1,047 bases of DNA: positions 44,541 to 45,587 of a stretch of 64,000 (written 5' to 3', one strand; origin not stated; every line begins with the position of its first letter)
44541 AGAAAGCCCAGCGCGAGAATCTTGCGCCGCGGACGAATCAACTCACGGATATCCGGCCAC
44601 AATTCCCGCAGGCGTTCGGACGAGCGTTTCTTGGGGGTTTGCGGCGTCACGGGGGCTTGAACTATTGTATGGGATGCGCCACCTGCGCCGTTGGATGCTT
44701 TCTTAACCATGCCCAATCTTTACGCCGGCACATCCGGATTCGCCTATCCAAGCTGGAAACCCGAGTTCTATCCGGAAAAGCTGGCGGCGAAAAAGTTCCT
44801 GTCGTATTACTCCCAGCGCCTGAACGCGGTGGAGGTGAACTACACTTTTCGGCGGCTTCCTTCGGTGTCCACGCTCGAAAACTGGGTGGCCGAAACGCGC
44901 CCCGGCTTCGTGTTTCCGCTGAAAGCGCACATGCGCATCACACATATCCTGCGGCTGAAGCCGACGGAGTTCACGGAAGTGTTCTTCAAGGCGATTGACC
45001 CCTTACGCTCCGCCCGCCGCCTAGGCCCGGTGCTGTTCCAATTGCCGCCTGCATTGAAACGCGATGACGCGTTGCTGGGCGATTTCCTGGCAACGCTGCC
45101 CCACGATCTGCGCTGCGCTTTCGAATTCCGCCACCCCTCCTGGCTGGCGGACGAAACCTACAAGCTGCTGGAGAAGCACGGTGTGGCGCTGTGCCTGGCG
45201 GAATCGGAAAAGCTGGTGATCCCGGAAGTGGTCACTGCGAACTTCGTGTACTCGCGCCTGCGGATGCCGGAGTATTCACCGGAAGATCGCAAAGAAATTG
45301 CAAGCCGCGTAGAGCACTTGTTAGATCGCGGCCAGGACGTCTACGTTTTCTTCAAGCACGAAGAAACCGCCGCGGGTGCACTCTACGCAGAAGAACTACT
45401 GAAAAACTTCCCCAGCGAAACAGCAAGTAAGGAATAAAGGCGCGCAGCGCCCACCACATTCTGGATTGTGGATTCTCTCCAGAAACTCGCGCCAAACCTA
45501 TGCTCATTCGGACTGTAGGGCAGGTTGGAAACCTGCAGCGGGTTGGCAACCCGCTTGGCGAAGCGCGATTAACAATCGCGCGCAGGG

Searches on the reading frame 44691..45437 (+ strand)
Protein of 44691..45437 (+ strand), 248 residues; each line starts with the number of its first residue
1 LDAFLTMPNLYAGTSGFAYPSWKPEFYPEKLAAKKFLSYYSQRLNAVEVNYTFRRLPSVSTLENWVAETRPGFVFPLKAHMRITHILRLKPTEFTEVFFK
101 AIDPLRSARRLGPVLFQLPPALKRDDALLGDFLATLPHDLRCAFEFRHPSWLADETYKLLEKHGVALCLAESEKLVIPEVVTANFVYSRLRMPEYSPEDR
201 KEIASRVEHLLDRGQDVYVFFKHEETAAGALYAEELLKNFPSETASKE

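Call 43: search_protein_families(library=pfam, proteins=[window:44691-45437:+], max_evalue=0.001)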
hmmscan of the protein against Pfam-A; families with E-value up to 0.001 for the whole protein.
window:44691-45437:+ (248 aa): 1 family
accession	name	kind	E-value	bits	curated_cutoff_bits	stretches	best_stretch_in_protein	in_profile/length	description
PF01904.24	DUF72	-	1.4e-59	202.2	25.3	1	27-237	1-215/217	Protein of unknown function DUF72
